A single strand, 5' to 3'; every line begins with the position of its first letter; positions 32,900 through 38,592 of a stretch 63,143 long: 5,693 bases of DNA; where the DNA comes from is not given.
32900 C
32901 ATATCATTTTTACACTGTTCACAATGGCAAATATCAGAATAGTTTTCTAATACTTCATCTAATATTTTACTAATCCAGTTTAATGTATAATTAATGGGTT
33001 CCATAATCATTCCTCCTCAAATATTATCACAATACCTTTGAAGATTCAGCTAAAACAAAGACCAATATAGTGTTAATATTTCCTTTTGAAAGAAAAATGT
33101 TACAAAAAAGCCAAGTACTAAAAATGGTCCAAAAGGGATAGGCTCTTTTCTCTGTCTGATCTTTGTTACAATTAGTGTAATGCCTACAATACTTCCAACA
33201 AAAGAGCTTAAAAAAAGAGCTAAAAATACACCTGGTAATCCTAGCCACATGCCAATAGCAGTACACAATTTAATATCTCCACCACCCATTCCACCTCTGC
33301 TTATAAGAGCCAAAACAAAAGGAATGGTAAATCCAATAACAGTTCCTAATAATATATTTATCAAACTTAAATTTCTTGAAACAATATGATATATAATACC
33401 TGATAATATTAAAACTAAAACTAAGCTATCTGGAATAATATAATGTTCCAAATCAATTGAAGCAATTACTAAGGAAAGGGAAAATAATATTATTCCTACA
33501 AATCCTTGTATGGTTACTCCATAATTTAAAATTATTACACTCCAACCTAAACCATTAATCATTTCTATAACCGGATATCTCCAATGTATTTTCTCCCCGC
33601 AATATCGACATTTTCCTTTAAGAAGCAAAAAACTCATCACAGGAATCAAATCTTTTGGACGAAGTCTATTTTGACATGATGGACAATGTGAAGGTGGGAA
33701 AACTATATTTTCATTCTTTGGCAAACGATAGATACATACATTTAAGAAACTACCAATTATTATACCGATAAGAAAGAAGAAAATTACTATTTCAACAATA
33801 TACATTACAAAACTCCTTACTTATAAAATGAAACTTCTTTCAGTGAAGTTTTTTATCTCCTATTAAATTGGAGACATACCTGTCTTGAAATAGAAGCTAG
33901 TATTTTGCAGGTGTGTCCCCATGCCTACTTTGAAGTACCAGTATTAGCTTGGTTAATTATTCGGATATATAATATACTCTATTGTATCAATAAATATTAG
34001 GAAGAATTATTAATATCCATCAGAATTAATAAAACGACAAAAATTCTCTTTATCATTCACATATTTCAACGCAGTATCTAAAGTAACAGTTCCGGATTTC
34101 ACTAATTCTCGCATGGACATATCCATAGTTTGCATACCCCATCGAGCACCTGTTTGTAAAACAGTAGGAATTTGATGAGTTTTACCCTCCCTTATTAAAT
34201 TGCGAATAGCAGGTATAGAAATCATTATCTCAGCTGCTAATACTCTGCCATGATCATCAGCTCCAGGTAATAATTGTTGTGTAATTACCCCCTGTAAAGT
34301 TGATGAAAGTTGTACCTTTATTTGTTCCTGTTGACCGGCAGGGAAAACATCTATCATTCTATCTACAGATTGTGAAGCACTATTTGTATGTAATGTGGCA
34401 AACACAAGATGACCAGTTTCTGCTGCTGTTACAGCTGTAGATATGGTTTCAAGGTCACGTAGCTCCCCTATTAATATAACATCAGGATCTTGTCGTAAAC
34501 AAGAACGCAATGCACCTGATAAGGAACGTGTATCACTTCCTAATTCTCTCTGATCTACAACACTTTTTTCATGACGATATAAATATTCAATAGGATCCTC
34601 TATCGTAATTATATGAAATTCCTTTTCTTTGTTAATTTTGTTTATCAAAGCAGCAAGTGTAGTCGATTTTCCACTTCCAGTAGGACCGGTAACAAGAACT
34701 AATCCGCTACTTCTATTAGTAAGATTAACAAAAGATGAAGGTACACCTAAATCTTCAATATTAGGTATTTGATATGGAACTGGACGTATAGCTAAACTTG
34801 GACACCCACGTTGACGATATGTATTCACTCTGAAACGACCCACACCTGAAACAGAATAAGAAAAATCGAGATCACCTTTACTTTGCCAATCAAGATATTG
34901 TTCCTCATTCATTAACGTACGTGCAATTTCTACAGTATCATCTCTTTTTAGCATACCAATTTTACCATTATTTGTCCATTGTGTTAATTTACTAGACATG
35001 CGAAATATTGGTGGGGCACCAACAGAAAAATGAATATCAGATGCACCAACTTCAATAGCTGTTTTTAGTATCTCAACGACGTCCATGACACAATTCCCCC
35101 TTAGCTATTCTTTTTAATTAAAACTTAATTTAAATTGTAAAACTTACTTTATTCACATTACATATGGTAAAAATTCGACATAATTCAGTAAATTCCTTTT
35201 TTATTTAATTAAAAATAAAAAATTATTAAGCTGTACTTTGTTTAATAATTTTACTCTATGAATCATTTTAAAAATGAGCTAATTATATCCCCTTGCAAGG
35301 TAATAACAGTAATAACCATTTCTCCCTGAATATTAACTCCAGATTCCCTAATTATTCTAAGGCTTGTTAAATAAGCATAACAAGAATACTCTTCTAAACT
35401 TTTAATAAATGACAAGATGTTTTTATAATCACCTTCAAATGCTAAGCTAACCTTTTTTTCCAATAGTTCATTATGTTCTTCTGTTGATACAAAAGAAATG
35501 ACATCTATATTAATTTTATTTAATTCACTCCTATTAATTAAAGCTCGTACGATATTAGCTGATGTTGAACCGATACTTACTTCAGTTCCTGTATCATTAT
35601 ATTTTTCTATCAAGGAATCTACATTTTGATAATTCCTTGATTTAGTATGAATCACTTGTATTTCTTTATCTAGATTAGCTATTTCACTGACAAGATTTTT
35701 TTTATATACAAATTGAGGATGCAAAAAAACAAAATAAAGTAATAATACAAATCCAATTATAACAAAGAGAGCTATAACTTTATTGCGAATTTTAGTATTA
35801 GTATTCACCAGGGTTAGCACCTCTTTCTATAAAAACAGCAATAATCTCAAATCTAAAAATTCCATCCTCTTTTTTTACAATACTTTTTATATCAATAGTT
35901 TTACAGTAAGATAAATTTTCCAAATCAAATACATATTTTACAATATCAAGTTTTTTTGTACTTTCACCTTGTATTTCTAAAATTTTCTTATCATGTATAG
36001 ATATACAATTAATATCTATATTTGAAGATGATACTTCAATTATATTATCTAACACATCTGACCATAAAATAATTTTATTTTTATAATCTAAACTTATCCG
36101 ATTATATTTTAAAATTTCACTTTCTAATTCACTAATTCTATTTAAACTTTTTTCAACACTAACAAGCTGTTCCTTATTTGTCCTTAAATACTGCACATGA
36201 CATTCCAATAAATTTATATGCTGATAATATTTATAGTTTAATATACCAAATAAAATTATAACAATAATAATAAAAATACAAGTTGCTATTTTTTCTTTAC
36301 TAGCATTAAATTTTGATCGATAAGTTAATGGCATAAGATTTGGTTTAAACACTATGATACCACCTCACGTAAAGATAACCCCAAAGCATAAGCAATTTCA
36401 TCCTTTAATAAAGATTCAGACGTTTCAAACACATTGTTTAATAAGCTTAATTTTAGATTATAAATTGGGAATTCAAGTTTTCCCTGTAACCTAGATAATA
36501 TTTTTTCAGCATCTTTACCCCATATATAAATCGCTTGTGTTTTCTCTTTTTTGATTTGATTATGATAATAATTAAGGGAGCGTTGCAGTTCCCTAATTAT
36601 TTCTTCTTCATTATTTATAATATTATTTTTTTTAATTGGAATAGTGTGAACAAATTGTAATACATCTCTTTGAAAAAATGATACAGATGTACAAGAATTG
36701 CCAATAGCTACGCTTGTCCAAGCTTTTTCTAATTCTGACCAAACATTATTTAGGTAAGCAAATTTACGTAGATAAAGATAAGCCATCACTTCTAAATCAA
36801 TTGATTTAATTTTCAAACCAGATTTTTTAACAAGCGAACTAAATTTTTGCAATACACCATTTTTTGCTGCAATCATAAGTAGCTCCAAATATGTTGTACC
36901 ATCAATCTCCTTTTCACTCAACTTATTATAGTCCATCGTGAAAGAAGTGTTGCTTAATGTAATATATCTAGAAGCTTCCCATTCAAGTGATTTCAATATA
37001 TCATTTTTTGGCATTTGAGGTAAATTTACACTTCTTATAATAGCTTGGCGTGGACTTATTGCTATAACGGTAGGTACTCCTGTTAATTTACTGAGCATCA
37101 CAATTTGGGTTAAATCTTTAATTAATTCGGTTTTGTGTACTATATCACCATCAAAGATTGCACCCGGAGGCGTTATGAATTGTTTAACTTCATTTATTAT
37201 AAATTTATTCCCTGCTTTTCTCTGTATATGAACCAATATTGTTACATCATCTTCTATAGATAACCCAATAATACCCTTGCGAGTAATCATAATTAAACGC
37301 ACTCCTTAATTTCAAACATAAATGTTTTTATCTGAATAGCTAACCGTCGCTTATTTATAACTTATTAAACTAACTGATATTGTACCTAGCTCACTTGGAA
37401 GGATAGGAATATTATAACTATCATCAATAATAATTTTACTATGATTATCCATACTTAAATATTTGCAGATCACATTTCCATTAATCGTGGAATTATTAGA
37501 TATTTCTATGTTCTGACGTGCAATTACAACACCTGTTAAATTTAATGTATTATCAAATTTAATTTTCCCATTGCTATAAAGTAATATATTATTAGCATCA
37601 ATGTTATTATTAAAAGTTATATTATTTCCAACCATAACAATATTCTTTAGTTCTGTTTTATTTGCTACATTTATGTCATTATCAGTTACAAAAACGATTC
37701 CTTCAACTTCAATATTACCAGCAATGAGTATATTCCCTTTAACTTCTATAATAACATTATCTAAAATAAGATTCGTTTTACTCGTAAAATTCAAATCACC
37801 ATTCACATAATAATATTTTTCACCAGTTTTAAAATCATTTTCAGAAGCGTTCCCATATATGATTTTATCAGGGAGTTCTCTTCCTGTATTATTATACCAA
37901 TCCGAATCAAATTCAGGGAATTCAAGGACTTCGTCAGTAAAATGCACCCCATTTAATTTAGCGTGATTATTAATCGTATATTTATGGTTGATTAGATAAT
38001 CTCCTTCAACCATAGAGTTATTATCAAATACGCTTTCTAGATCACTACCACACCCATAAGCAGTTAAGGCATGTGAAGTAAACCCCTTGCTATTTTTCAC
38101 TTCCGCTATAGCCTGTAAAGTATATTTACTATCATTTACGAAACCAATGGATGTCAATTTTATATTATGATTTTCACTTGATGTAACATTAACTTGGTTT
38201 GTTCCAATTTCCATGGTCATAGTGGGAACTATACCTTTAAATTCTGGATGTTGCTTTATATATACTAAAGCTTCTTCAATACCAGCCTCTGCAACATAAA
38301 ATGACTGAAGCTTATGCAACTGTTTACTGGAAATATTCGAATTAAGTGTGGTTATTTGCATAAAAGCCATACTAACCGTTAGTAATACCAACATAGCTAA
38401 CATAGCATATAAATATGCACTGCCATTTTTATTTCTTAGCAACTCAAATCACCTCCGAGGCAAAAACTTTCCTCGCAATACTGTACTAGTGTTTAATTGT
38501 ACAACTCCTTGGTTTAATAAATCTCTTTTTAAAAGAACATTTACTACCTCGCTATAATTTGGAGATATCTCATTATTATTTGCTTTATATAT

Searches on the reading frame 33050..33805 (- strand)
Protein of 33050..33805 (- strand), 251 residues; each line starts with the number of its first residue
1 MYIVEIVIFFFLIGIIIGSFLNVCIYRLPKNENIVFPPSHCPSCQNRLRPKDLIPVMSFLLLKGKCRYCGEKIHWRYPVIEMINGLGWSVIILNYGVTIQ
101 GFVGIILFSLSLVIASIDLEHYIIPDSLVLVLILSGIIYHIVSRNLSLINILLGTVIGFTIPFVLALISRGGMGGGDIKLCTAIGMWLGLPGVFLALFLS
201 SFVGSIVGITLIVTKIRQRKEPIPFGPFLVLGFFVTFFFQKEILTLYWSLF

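Call 27: search_protein_families(library=pfam, proteins=[window:33050-33805:-], max_evalue=0.001)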
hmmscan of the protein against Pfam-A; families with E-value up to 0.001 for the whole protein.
window:33050-33805:- (251 aa): 2 families
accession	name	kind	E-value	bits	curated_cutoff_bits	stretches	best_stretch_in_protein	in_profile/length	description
PF06750.18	A24_N_bact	-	4.8e-36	123.1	23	1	12-94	1-83/84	Bacterial Peptidase A24 N-terminal domain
PF01478.23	Peptidase_A24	-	3.8e-21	75.9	26.5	1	105-209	1-104/104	Type IV leader peptidase family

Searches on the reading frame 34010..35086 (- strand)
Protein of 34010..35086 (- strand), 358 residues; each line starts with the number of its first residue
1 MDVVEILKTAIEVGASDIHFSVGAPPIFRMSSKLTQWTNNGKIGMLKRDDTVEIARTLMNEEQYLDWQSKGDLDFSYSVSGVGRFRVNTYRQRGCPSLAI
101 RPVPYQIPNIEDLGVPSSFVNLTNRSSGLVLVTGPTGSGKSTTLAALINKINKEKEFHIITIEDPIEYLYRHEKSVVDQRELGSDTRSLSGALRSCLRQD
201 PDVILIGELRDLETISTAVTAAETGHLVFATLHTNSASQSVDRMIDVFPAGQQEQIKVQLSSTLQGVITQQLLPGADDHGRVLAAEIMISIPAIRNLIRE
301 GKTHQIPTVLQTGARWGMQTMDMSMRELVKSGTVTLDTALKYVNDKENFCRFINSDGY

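Call 27: search_protein_families(library=pfam, proteins=[window:34010-35086:-], max_evalue=0.001)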
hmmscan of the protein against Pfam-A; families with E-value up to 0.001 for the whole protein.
window:34010-35086:- (358 aa): 12 families
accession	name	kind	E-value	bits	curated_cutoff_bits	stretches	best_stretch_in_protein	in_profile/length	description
PF00437.27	T2SSE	-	8.1e-52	176.5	24.9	1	5-287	14-288/370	Type II/IV secretion system protein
PF25199.1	nSTAND_NTPase5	-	1.7e-05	25.1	34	1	122-171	36-85/145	Novel STAND NTPase 5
PF13401.12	AAA_22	-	3.6e-05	24.5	27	1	126-164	4-41/130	AAA domain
PF13191.12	AAA_16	-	4.3e-05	24.5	32.6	1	126-169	23-63/167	AAA ATPase domain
PF01935.23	DUF87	-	6.7e-05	23.5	23.2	1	131-162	27-58/220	Helicase HerA, central domain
PF13173.12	AAA_14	-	8.6e-05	23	27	1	129-258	4-120/129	AAA domain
PF20720.3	nSTAND3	-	0.00015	21.9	27.2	1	127-170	17-61/155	Novel STAND NTPase 3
PF13555.12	AAA_29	-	0.00022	21.3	27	1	126-148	21-43/61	P-loop containing region of AAA domain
PF00005.33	ABC_tran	-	0.0004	21.4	25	0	120-180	4-67/137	ABC transporter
PF13476.12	AAA_23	-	0.00062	20.9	27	0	126-147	18-39/201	AAA domain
PF03266.21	NTPase_1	-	0.00069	19.9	23.9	0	130-154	2-26/168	NTPase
PF00004.35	AAA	-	0.00099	20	21.2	0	130-216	1-73/131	ATPase family associated with various cellular activities (AAA)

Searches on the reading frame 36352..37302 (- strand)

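Call 27: search_protein_families(library=pfam, proteins=[window:36352-37302:-], max_evalue=0.001)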
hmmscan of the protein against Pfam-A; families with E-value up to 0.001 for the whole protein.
window:36352-37302:- (316 aa): 1 family
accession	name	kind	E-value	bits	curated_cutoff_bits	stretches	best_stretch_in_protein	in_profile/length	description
PF11104.14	PilM_2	-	3.7e-14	52.9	27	1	20-213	8-200/340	Type IV pilus assembly protein PilM;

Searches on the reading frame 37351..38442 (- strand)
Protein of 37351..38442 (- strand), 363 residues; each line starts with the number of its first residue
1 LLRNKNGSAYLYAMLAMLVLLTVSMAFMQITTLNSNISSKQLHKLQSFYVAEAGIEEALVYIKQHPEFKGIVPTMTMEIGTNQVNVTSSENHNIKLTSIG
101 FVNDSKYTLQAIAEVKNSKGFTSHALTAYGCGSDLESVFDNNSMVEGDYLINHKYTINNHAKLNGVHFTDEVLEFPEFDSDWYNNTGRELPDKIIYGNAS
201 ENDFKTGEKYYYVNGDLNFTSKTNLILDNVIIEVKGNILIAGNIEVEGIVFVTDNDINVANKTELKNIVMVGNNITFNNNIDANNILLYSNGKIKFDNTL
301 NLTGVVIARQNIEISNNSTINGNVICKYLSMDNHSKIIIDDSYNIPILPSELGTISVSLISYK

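Call 27: search_protein_families(library=pfam, proteins=[window:37351-38442:-], max_evalue=0.001)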
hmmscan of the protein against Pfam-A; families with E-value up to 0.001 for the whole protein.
window:37351-38442:- (363 aa): 2 families
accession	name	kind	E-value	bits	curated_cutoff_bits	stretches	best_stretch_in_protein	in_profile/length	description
PF11999.13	Ice_binding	-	0.00031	20.9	28.7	0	271-332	140-203/208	Ice-binding-like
PF04519.19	Bactofilin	-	0.00061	20.4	27.9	0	233-336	8-92/98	Polymer-forming cytoskeletal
